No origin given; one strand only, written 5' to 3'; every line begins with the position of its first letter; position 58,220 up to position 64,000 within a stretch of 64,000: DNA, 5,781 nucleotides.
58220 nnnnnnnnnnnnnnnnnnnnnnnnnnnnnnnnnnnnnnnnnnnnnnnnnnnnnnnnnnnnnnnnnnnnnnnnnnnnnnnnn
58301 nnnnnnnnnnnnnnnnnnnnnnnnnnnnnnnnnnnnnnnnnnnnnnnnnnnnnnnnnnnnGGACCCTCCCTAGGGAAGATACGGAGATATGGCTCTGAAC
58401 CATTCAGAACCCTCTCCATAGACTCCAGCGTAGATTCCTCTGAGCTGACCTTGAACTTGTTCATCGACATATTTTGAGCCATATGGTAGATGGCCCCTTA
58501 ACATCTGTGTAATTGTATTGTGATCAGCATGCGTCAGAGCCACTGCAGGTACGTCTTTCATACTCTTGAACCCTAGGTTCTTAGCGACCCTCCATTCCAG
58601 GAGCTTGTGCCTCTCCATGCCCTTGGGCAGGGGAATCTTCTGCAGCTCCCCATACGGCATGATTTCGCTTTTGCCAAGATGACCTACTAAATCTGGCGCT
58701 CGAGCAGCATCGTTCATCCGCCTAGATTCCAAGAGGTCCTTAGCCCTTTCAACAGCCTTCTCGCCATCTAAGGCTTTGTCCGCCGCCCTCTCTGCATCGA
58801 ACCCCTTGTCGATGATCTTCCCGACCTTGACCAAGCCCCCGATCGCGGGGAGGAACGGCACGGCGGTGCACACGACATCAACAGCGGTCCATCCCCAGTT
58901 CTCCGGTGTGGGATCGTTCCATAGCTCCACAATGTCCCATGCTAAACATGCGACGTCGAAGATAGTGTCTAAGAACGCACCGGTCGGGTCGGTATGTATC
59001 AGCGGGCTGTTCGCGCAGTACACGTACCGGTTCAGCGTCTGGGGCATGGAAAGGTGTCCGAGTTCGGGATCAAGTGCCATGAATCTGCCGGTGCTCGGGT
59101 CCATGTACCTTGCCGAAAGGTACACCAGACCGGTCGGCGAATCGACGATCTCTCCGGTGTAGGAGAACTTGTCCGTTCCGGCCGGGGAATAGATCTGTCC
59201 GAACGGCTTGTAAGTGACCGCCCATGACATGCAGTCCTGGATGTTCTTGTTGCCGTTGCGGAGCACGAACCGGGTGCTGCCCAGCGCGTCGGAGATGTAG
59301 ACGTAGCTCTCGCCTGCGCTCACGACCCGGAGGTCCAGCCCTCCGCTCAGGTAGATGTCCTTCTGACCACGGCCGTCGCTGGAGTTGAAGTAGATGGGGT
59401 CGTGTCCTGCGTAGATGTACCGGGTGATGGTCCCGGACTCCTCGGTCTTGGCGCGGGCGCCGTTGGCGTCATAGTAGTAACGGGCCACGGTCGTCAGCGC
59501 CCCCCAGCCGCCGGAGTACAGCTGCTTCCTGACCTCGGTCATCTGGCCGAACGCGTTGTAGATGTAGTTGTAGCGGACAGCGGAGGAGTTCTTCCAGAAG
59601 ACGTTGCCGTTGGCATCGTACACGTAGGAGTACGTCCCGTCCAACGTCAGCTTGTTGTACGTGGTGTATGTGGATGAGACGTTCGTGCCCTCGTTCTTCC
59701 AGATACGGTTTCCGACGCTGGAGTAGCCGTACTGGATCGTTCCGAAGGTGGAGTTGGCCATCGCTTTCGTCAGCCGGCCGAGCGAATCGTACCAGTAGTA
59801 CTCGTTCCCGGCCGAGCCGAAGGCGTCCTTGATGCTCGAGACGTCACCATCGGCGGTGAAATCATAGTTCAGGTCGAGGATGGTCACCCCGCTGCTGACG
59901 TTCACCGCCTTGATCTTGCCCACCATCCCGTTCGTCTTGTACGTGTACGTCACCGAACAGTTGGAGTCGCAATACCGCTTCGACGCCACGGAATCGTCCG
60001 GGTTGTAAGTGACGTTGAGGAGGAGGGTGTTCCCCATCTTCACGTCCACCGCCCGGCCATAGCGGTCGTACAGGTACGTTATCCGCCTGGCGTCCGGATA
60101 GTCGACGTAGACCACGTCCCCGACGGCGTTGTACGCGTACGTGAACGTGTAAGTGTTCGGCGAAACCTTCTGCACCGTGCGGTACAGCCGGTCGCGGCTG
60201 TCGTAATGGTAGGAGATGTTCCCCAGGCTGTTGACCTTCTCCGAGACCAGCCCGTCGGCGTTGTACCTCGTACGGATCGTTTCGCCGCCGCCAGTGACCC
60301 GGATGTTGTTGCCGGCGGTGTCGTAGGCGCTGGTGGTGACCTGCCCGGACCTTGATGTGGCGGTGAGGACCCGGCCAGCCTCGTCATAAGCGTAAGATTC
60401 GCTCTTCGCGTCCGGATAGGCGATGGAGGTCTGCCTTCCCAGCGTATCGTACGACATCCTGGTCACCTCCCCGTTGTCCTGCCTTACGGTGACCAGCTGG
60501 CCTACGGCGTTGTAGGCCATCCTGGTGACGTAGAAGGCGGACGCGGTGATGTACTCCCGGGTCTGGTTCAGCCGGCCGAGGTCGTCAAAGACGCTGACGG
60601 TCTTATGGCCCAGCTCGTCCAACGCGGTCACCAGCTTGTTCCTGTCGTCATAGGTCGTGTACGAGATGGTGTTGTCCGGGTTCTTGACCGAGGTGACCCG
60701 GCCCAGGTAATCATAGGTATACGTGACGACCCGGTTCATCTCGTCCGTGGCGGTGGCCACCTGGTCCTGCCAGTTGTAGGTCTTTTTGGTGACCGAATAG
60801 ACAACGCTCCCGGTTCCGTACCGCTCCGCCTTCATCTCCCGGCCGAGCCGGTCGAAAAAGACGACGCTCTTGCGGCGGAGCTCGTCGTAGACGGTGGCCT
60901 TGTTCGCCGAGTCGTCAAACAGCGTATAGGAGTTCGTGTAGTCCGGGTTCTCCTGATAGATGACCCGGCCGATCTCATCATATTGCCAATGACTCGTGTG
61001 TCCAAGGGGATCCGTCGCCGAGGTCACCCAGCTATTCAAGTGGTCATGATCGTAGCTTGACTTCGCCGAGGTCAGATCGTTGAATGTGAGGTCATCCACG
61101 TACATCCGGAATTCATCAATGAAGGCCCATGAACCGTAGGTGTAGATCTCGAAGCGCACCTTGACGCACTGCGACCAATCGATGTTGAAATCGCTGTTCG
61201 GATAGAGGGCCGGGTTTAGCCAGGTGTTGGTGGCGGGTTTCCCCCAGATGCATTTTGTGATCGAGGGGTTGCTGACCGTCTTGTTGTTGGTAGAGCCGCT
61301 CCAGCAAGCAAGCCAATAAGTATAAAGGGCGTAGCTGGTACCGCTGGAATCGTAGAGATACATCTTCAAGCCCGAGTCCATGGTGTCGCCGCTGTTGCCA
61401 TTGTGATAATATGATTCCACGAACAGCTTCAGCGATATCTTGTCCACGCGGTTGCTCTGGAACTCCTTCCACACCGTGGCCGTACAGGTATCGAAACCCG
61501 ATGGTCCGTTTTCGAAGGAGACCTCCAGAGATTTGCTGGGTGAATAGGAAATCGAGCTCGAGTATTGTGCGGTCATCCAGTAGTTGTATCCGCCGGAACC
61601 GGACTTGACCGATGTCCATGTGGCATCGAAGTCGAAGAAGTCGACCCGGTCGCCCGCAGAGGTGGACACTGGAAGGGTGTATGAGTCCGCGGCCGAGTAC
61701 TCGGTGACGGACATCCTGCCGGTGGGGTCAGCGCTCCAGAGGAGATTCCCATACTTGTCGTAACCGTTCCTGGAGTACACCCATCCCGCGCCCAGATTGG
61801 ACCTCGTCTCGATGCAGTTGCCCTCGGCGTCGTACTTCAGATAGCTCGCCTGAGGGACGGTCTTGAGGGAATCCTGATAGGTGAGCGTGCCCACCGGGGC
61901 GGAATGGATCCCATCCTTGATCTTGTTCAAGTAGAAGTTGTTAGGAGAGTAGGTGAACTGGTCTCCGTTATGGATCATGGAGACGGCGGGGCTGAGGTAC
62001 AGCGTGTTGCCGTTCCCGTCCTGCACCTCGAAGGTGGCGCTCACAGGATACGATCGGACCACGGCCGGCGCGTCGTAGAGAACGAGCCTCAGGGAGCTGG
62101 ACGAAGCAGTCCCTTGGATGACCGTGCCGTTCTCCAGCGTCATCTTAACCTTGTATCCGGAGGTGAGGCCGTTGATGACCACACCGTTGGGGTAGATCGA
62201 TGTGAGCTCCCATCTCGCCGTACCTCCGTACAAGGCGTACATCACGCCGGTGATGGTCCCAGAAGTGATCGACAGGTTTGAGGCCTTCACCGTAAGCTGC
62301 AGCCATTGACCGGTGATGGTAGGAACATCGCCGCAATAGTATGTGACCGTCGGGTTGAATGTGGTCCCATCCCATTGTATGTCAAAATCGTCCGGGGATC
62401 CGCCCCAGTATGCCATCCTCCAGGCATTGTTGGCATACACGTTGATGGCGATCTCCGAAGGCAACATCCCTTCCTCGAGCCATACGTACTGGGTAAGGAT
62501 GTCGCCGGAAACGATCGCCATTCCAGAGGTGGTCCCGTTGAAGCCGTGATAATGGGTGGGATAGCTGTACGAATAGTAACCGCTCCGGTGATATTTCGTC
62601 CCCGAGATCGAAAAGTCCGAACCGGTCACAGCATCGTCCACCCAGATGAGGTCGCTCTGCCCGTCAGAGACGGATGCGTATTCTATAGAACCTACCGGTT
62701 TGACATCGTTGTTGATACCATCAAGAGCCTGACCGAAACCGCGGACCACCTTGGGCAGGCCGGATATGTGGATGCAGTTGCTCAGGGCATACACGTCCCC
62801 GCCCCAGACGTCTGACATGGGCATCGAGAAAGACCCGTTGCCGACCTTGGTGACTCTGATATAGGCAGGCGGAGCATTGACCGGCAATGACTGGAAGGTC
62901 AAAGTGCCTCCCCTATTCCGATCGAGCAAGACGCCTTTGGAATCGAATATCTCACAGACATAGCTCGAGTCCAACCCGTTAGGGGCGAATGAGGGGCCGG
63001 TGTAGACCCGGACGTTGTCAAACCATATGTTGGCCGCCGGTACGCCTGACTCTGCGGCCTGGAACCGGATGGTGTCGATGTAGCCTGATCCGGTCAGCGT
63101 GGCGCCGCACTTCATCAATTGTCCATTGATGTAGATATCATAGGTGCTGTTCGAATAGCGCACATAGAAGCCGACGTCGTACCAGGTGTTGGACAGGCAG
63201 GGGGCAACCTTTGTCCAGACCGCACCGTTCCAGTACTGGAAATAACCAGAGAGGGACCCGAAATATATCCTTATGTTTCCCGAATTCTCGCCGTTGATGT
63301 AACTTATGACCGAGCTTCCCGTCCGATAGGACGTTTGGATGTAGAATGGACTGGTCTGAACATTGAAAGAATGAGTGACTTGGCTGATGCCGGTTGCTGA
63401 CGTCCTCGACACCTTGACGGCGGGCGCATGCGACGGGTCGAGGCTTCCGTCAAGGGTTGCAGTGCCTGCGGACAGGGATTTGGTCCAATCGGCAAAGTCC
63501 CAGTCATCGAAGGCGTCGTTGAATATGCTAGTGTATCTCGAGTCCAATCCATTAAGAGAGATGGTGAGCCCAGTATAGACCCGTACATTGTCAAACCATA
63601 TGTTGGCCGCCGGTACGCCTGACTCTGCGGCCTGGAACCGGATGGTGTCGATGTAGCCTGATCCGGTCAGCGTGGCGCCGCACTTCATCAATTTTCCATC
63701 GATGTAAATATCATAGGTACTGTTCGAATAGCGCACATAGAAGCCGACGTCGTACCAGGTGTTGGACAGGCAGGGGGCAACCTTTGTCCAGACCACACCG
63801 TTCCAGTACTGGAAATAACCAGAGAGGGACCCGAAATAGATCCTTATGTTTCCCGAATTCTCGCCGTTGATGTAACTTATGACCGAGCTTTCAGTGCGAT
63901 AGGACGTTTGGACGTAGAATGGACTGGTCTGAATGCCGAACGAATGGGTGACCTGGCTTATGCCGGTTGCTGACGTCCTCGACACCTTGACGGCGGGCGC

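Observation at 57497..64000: Rhs/YD-repeat polymorphic toxin with tightly coupled immunity gene in an archaeal genome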

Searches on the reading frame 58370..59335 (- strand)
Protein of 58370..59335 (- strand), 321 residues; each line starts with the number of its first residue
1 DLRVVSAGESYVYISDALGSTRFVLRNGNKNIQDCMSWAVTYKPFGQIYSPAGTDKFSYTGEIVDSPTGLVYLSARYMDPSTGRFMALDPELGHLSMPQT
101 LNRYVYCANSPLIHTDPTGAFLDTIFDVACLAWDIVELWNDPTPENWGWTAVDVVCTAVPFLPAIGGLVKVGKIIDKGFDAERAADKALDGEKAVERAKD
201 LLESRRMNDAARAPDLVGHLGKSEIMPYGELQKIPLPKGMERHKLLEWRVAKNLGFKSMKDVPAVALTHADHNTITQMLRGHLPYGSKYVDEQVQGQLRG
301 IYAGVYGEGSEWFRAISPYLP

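Call 21: find_related_loci(query=window:58370-59335:-, collection=genome_contigs, flank=10000)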
Query window:58370-59335:- (321 aa) in genome_contigs; peptide patterns used: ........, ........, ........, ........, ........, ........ (x = any residue, [..] = any of these).
74 stretches matched a pattern; 1 encode a relative of the query (tblastn E <= 1e-3); 1 distinct loci.
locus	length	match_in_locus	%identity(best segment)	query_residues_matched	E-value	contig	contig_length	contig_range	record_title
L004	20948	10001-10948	46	11-321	3e-78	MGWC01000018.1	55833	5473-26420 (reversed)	MAG: Euryarchaeota archaeon RBG_19FT_COMBO_56_21 rbg_19ft_combo_scaffold_17, whole genome shotgun sequence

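Call 66: search_protein_families(library=pfam, proteins=[L004:2348-5401:+, L004:5402-7900:+], max_evalue=0.1)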
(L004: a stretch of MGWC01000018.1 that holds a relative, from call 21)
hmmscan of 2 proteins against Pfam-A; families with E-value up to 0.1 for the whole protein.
L004:2348-5401:+ (1018 aa): 0 families

L004:5402-7900:+ (833 aa): 0 families

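Call 100: search_protein_families(library=pfam, proteins=[L004:11978-12871:+, L004:12837-13436:+, L004:13501-14169:+, L004:14139-15161:+], max_evalue=0.5)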
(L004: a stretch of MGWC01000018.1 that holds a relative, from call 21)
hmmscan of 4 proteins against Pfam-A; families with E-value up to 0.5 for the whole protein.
L004:11978-12871:+ (298 aa): 0 families

L004:12837-13436:+ (200 aa): 0 families

L004:13501-14169:+ (223 aa): 0 families

L004:14139-15161:+ (341 aa): 1 family
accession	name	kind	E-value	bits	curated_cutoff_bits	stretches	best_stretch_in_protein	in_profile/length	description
PF11876.13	TsiV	-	1.5e-09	38.1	25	1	225-310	163-252/271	Type VI immunity for VRR-NUC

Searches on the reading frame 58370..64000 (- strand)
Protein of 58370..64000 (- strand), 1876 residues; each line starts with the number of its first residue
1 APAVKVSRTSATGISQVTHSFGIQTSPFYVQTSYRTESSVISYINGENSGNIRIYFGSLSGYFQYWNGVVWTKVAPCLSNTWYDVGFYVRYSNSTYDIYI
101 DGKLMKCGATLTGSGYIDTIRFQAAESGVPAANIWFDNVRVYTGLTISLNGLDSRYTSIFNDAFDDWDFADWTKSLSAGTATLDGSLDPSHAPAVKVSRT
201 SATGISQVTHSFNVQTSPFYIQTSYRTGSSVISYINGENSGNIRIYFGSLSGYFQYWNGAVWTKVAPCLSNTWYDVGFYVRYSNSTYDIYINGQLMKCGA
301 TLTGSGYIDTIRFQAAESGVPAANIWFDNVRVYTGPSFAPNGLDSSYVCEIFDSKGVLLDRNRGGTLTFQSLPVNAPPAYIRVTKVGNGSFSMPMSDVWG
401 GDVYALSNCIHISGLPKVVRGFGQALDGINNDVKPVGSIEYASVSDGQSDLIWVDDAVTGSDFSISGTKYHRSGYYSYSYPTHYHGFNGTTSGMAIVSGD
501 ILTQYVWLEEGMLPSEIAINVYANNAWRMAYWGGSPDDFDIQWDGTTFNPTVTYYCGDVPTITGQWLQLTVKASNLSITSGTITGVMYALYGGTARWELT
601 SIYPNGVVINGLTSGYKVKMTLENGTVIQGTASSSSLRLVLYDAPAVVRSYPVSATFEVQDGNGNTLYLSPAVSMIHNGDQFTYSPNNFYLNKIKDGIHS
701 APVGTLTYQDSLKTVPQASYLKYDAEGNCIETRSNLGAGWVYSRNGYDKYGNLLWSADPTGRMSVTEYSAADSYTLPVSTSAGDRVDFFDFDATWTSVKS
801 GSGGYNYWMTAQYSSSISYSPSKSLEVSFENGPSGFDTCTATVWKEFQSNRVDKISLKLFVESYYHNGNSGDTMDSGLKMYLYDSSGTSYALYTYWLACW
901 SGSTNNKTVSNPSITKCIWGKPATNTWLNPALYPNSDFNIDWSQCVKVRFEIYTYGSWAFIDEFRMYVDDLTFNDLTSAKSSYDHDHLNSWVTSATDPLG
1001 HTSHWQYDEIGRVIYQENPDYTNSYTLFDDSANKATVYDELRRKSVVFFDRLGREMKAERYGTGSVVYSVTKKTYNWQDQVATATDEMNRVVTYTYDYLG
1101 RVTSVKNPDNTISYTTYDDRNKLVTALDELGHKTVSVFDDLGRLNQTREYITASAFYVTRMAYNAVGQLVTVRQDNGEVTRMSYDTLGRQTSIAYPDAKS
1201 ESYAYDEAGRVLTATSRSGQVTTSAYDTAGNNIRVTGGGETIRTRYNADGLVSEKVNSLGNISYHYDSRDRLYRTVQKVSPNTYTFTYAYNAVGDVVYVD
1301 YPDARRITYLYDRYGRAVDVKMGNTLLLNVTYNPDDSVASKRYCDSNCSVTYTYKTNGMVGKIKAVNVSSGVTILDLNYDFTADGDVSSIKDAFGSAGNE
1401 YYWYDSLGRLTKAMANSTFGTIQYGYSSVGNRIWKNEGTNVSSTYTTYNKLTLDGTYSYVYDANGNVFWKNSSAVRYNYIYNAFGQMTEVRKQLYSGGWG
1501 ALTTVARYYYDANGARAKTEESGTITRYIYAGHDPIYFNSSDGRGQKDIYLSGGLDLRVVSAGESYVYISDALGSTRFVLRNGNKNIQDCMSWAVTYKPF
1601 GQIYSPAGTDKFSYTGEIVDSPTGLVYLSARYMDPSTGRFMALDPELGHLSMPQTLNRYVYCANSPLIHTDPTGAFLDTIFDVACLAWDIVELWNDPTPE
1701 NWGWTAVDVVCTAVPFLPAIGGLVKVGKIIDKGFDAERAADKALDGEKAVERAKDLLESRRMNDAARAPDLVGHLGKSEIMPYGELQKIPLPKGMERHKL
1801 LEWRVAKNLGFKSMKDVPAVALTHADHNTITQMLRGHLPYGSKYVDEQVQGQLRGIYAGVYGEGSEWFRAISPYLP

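Call 3: search_protein_families(library=pfam, proteins=[window:58370-64000:-], max_evalue=0.01)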
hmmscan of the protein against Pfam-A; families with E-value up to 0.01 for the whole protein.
window:58370-64000:- (1876 aa): 2 families
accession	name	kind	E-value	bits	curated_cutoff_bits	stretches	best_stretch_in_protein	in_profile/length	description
PF05593.20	RHS_repeat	-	2.2e-31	108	22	3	1163-1197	1-35/38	RHS Repeat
PF22585.3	Sialidase-like_CBM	-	9.4e-05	22.8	27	0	227-315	54-141/156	Sialidase-like, CBM domain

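Call 4: search_protein_families(library=ncbifam, proteins=[window:58370-64000:-], max_evalue=0.01)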
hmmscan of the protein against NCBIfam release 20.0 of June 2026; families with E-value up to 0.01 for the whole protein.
window:58370-64000:- (1876 aa): 3 families
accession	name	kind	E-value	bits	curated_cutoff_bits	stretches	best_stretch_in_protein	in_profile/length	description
NF041261.1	RHS_core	equivalog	1.8e-20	72.4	2000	2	1152-1274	551-674/1261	RHS element core protein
TIGR03696.1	Rhs_assc_core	domain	5.7e-18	65.2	32.5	1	1597-1674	1-75/76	RHS repeat-associated core domain-containing protein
TIGR01643.1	YD_repeat_2x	repeat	2.1e-17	62.9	15.8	2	1163-1204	1-42/42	YD repeat-containing protein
